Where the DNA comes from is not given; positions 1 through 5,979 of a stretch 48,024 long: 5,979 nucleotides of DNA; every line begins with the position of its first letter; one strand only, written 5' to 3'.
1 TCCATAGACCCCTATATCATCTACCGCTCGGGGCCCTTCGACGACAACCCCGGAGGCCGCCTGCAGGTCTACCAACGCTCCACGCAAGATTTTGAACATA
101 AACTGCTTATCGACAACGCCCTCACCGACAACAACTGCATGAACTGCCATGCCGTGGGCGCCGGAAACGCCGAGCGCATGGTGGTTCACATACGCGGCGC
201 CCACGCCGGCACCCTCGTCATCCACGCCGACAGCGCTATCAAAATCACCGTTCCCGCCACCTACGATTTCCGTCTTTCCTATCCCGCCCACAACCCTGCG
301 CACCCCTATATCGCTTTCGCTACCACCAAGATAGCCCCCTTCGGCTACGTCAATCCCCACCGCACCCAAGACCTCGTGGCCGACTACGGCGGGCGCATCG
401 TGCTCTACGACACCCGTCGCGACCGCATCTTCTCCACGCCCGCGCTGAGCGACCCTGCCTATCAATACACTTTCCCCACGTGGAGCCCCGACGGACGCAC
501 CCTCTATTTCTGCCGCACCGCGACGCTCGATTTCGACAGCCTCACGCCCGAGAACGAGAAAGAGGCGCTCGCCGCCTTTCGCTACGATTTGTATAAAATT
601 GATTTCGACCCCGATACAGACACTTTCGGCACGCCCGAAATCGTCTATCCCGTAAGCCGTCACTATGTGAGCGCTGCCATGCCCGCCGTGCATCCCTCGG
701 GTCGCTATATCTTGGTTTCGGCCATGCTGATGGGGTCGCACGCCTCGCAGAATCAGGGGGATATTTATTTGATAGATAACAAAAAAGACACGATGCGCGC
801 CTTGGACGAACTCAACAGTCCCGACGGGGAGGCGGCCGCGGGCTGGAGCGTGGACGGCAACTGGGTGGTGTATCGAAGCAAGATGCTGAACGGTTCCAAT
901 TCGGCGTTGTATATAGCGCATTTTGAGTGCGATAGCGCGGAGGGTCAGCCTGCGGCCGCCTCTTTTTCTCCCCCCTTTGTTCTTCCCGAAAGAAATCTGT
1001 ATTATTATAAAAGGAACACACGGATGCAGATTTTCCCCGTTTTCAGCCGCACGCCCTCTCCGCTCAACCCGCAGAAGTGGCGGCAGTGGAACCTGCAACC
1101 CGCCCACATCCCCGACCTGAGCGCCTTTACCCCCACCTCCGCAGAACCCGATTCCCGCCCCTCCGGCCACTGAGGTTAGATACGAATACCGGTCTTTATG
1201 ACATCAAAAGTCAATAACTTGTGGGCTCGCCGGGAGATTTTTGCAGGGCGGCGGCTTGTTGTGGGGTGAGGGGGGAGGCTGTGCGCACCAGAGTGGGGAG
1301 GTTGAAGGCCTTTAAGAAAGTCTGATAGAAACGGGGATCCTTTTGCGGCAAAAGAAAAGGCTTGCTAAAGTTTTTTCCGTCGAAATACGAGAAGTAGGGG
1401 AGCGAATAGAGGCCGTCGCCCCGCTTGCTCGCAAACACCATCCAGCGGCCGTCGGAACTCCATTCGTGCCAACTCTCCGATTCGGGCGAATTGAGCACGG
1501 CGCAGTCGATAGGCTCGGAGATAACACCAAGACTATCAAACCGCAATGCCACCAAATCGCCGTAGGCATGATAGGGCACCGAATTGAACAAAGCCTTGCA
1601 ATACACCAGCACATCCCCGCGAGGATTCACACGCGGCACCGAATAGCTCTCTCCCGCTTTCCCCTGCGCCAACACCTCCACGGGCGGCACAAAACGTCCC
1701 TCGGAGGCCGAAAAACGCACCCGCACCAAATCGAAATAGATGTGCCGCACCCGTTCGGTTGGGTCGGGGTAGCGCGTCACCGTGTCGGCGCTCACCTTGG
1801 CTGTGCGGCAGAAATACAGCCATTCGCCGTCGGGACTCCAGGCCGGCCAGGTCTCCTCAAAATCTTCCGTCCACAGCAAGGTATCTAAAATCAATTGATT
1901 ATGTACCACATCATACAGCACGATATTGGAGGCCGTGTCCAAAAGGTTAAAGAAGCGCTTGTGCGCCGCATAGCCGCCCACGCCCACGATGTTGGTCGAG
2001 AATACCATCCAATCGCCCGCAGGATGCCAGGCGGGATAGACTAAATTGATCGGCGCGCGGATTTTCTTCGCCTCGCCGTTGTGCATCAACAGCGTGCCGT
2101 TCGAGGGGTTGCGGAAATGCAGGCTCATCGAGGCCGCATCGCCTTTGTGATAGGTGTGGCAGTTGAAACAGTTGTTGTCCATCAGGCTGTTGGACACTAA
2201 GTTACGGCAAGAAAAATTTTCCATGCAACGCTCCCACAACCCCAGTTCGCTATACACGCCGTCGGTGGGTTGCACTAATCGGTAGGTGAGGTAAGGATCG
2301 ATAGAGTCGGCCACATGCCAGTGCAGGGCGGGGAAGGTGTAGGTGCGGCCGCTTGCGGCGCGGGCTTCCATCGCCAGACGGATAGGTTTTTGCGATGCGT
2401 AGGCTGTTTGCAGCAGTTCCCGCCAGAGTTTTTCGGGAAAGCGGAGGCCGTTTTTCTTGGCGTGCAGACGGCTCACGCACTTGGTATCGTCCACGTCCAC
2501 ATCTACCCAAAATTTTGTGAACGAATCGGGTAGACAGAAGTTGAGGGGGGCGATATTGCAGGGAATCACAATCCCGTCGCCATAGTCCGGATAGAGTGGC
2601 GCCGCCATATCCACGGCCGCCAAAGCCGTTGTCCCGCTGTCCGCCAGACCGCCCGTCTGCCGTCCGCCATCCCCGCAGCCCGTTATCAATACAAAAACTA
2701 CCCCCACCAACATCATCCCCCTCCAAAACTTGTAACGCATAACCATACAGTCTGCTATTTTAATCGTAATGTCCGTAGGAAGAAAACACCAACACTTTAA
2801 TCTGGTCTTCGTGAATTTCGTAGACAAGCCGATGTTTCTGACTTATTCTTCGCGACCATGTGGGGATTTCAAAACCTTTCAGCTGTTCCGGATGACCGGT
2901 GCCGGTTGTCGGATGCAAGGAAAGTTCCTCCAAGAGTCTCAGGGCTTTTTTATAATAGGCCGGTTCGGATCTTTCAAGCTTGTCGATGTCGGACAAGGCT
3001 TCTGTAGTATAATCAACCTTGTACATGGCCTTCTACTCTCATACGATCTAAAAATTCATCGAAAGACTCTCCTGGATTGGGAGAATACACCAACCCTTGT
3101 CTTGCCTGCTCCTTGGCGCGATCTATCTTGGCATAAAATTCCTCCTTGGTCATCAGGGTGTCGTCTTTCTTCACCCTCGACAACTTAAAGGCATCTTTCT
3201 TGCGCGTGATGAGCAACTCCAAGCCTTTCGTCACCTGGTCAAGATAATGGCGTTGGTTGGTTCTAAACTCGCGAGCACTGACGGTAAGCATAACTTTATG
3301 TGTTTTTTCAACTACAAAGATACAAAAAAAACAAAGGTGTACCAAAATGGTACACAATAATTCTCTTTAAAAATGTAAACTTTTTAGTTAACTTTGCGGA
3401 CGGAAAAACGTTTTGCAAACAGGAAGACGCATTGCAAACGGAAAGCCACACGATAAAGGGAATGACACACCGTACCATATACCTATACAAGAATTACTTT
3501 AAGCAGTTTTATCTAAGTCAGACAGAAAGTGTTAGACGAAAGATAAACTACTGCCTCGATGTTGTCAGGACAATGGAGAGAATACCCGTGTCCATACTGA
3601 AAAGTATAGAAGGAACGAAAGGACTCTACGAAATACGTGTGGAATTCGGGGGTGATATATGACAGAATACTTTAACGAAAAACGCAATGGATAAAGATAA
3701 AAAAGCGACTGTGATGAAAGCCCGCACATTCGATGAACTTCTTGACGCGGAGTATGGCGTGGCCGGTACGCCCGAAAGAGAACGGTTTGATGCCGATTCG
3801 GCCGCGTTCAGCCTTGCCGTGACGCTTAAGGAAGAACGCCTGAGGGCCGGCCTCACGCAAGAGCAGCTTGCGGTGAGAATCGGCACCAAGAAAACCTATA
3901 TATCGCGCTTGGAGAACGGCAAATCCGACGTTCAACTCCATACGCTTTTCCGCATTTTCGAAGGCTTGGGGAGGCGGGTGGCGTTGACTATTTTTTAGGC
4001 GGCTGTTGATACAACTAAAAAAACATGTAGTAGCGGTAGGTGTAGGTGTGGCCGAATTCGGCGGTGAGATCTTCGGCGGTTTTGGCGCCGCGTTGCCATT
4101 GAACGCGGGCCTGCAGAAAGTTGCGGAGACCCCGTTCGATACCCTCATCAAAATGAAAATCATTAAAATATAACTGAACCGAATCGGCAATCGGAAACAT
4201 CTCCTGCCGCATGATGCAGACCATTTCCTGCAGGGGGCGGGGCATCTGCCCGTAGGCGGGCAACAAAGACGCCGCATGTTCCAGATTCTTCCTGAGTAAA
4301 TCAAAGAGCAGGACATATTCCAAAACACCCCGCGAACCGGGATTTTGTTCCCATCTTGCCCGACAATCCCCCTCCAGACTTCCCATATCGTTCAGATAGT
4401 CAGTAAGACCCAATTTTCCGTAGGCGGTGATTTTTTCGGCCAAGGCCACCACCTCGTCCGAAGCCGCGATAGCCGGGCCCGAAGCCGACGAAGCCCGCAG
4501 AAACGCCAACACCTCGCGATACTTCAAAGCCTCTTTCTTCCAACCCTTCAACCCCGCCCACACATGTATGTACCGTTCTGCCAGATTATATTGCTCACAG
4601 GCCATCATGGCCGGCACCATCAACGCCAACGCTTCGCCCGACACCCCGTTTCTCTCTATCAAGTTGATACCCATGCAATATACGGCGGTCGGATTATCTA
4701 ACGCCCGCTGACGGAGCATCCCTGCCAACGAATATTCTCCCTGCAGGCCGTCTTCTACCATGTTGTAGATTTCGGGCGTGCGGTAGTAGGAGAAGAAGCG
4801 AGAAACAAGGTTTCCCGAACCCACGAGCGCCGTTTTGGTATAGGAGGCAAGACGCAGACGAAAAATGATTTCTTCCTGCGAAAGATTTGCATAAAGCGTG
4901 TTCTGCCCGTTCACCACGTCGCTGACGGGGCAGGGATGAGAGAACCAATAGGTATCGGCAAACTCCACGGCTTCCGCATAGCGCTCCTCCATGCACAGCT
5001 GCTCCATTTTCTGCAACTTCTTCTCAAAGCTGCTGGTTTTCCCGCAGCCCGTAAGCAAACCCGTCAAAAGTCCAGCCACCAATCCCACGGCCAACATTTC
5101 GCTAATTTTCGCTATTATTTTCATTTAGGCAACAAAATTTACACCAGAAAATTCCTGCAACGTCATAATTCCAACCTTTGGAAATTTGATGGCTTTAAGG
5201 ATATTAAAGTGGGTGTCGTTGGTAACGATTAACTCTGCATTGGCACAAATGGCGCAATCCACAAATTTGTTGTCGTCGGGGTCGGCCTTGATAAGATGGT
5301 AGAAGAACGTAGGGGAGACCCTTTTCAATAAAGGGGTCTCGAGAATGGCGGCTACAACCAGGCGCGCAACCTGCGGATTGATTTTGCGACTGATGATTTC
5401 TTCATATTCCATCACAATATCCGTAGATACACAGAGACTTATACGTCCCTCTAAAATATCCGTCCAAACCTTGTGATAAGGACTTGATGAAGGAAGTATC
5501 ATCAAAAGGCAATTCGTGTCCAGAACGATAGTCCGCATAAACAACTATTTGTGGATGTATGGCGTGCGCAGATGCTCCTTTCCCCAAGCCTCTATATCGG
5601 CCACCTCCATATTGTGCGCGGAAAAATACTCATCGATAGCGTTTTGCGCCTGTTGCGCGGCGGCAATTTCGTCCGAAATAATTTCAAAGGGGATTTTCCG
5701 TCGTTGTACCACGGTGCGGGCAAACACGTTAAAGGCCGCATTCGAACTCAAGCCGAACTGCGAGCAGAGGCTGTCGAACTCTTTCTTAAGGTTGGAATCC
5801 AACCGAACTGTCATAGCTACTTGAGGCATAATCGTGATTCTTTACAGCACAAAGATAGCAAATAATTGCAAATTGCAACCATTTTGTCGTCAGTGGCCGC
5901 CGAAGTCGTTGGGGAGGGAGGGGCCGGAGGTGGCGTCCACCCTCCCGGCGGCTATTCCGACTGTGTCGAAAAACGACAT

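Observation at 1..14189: Five paralogs of a lipoprotein combining an invariant CxxCH motif with a PD40-type beta-propeller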

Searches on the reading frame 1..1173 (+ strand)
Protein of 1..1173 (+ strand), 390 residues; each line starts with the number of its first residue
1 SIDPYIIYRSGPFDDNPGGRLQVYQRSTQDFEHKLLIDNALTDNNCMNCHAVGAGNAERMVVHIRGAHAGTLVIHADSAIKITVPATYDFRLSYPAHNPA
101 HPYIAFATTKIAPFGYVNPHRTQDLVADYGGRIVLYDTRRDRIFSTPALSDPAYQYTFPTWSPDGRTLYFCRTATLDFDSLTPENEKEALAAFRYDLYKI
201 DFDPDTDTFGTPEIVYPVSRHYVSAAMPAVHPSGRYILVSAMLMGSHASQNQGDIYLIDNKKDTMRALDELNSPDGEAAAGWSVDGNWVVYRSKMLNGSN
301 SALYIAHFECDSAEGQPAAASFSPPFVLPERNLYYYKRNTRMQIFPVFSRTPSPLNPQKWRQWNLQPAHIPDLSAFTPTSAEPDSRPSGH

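Call 3: search_protein_families(library=pfam, proteins=[window:1-1173:+], max_evalue=0.1)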
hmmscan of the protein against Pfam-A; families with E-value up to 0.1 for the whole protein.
window:1-1173:+ (390 aa): 7 families
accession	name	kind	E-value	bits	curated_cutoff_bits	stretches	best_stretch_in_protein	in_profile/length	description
PF07676.18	PD40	-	2.6e-09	37.2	20.9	1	157-174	12-29/38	WD40-like Beta Propeller Repeat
PF08450.18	SGL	-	0.0014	18.8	26.3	0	230-315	93-168/246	SMP-30/Gluconolactonase/LRE-like region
PF00930.27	DPPIV_N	-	0.004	16.4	22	0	126-173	18-62/354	Dipeptidyl peptidase IV (DPP IV) N-terminal region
PF07893.19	DUF1668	-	0.019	14.8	23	1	97-245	46-194/336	Protein of unknown function (DUF1668)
PF25174.1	Beta-prop_THOC3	-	0.049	13.1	305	0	131-209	69-144/272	THOC3 beta-propeller domain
PF12607.13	DUF3772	-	0.063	13.4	25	0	348-362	31-45/63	Protein of unknown function (DUF3772)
PF00034.26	Cytochrom_C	-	0.077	14.8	21.3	0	41-78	7-44/90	Cytochrome c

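Call 4: search_protein_families(library=ncbifam, proteins=[window:1-1173:+], max_evalue=0.1)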
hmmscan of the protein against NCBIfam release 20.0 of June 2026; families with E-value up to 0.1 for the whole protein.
window:1-1173:+ (390 aa): 3 families
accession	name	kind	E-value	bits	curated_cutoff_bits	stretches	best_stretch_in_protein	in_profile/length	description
TIGR02800.1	propeller_TolB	equivalog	3e-06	26.4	343.15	1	225-296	237-300/418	Tol-Pal system beta propeller repeat protein TolB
NF002183.0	PRK01029.1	equivalog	0.0037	16.4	405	0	127-172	299-345/429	Tol-Pal system protein TolB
NF033523.0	lasso_peptidase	equivalog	0.014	14.1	400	0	127-173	65-107/638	Atxe2 family lasso peptide isopeptidase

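Call 8: search_solved_structures(query=A1, max_evalue=1, show_alignments=2)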
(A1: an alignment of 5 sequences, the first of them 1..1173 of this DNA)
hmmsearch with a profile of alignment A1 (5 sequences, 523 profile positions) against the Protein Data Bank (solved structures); distinct sequences matched with E-value up to 1: 5.
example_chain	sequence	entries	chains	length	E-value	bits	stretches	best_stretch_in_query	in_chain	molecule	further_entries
2ojh_A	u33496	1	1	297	0.0006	21.7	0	287-320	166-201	Uncharacterized protein Atu1656/AGR_C_3050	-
5yzm_A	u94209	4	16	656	0.0088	17.9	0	368-434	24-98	Acyl-peptide hydrolase, putative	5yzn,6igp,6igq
5yzo_A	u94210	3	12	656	0.0089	17.9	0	368-434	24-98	Acyl-peptide hydrolase, putative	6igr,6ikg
7mx5_A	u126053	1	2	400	0.22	13.3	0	367-437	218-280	Tol-Pal system protein TolB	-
6lz4_A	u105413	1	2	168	0.7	11.6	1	206-273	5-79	PMab-1 VH(S112C)-SARAH Chimera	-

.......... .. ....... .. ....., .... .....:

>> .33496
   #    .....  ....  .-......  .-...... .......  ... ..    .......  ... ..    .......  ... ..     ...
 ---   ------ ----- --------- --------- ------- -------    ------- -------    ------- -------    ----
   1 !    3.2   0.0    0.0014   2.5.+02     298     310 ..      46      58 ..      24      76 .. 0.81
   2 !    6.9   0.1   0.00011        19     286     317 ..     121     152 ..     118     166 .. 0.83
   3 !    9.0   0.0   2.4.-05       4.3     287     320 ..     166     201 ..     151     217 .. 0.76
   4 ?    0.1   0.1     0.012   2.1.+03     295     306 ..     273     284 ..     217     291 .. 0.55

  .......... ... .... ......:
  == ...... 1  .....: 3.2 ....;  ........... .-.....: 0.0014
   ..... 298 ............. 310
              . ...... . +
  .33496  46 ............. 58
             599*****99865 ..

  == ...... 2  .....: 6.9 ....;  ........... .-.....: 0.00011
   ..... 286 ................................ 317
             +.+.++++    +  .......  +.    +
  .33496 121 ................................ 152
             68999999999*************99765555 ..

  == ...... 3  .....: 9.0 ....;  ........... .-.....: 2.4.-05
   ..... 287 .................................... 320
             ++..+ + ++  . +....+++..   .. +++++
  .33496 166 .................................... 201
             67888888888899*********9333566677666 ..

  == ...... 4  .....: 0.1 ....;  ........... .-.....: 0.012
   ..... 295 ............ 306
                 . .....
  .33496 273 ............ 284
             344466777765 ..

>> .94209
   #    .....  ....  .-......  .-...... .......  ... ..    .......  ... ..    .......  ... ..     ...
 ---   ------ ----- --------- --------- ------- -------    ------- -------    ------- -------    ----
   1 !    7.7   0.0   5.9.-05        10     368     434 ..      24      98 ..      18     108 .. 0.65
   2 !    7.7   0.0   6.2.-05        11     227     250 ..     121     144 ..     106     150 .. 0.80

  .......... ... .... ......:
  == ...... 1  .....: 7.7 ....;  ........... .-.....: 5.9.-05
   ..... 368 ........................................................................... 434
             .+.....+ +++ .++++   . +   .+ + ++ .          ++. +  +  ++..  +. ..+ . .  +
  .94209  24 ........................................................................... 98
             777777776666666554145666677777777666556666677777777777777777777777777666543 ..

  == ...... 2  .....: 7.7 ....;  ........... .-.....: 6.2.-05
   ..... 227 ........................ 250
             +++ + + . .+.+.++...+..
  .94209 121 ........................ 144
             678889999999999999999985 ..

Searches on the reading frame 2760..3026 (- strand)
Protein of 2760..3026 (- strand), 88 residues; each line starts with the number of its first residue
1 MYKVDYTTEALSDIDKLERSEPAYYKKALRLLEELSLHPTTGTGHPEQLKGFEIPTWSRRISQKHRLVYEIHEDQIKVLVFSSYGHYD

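Call 47: search_protein_families(library=padloc, proteins=[window:2760-3026:-], max_evalue=0.001)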
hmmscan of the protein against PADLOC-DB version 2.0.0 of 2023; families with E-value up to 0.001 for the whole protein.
window:2760-3026:- (88 aa): 0 families

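Call 57: search_protein_families(library=pfam, proteins=[window:2760-3026:-], max_evalue=0.001)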
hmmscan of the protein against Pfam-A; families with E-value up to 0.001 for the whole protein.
window:2760-3026:- (88 aa): 2 families
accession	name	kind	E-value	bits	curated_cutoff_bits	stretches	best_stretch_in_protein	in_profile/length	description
PF06769.20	YoeB_toxin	-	3.3e-16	59.5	27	1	6-81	1-76/80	YoeB-like toxin of bacterial type II toxin-antitoxin system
PF05016.21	ParE_toxin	-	3.6e-06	27.9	23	1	4-78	1-78/89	ParE toxin of type II toxin-antitoxin system, parDE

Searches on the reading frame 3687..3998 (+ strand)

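Call 47: search_protein_families(library=padloc, proteins=[window:3687-3998:+], max_evalue=0.001)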
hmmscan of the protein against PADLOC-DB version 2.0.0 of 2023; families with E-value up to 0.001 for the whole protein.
window:3687-3998:+ (103 aa): 13 families
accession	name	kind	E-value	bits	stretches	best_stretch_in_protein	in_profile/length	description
PDLC02926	HTH_VI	-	3.1e-10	38.2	1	44-94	3-53/92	-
PDLC03665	Control_protein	-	3e-09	35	1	47-95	13-62/77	control protein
PDLC04142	capH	-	3.1e-06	26.2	1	43-97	7-61/103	capH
PDLC03668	Control_protein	-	1.2e-05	23.7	1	45-94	11-60/79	control protein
PDLC03952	RmrA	-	2.3e-05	21.4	1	43-98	23-78/395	-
PDLC03944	RmrA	-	3.8e-05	20.9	1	47-94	11-58/384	-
PDLC04760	PDC-M64C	-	5e-05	21.6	1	39-98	23-82/93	-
PDLC03947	RmrA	-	0.00023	18.1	1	46-92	15-61/383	-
PDLC03664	Control_protein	-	0.00027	19.3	1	45-89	16-60/74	control protein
PDLC03949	RmrA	-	0.0003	17.8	0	48-95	8-55/363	-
PDLC03667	Control_protein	-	0.00034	18.9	1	43-73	2-32/101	control protein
PDLC03671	Control_protein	-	0.00056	18.1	1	47-92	19-64/84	control protein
PDLC04762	PDC-M64C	-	0.00073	17.6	1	51-96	36-81/97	-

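Call 57: search_protein_families(library=pfam, proteins=[window:3687-3998:+], max_evalue=0.001)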
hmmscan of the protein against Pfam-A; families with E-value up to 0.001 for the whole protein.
window:3687-3998:+ (103 aa): 5 families
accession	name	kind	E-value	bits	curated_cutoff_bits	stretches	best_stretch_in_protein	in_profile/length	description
PF01381.28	HTH_3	-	3.6e-14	53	23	1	47-96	1-50/55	Helix-turn-helix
PF13560.12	HTH_31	-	4.3e-12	46.6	27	1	43-96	2-56/64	Helix-turn-helix domain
PF12844.13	HTH_19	-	1.4e-05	25.3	30.2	1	47-92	4-49/64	Helix-turn-helix domain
PF13744.12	HTH_37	-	0.00011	22.4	27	1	42-102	18-79/80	Helix-turn-helix domain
PF13413.12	HTH_25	-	0.0002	21.5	24.6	1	46-81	1-36/62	Helix-turn-helix domain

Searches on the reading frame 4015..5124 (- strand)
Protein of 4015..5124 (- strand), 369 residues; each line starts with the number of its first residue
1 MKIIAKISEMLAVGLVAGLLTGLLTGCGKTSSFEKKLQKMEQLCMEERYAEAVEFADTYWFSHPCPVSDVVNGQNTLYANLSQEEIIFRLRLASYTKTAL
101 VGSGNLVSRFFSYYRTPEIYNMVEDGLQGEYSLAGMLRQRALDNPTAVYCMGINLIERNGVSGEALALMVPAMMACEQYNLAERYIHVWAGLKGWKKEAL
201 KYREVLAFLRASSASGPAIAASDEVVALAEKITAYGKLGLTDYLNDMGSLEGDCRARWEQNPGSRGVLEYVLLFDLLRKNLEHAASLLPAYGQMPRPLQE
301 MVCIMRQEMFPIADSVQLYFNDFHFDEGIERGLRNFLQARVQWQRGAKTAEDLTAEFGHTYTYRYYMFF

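Call 3: search_protein_families(library=pfam, proteins=[window:4015-5124:-], max_evalue=0.1)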
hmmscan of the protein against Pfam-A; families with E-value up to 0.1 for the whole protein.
window:4015-5124:- (369 aa): 1 family
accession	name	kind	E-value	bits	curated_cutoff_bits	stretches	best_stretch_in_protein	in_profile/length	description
PF19529.4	DUF6057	-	1e-16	61.4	29.8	1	94-368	307-568/569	Family of unknown function (DUF6057)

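Call 4: search_protein_families(library=ncbifam, proteins=[window:4015-5124:-], max_evalue=0.1)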
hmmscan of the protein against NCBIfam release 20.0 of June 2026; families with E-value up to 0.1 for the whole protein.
window:4015-5124:- (369 aa): 1 family
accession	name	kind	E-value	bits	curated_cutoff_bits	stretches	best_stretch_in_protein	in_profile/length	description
NF003146.0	PRK04081.1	equivalog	0.075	12.4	194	0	1-42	1-42/207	hypothetical protein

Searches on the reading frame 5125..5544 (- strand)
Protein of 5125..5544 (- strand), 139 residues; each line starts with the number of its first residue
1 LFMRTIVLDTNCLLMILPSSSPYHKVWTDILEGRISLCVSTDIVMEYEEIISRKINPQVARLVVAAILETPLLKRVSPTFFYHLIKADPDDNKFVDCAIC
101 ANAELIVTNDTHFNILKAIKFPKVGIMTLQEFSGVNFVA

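Call 47: search_protein_families(library=padloc, proteins=[window:5125-5544:-], max_evalue=0.001)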
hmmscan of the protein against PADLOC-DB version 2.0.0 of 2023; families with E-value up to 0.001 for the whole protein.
window:5125-5544:- (139 aa): 0 families

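Call 57: search_protein_families(library=pfam, proteins=[window:5125-5544:-], max_evalue=0.001)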
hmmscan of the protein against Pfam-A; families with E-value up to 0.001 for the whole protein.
window:5125-5544:- (139 aa): 2 families
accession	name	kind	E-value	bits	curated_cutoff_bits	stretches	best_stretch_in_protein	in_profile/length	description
PF13470.12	PIN_3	-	4.3e-18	66.6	27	1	6-112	2-115/115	PIN domain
PF01850.27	PIN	-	2.3e-07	31.9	23.6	1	6-114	1-115/120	PIN domain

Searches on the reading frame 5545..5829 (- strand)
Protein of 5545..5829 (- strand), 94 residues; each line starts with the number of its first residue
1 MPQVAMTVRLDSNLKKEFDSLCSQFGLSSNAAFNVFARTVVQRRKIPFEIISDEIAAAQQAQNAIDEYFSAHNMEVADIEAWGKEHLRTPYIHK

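Call 47: search_protein_families(library=padloc, proteins=[window:5545-5829:-], max_evalue=0.001)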
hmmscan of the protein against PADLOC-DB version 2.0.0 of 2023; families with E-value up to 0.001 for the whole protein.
window:5545-5829:- (94 aa): 0 families

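Call 57: search_protein_families(library=pfam, proteins=[window:5545-5829:-], max_evalue=0.001)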
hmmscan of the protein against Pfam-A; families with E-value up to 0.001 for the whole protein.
window:5545-5829:- (94 aa): 1 family
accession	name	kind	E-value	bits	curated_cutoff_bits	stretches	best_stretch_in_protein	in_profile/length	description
PF04221.18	RelB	-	3.8e-08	33.6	22.4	1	6-52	4-50/82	RelB antitoxin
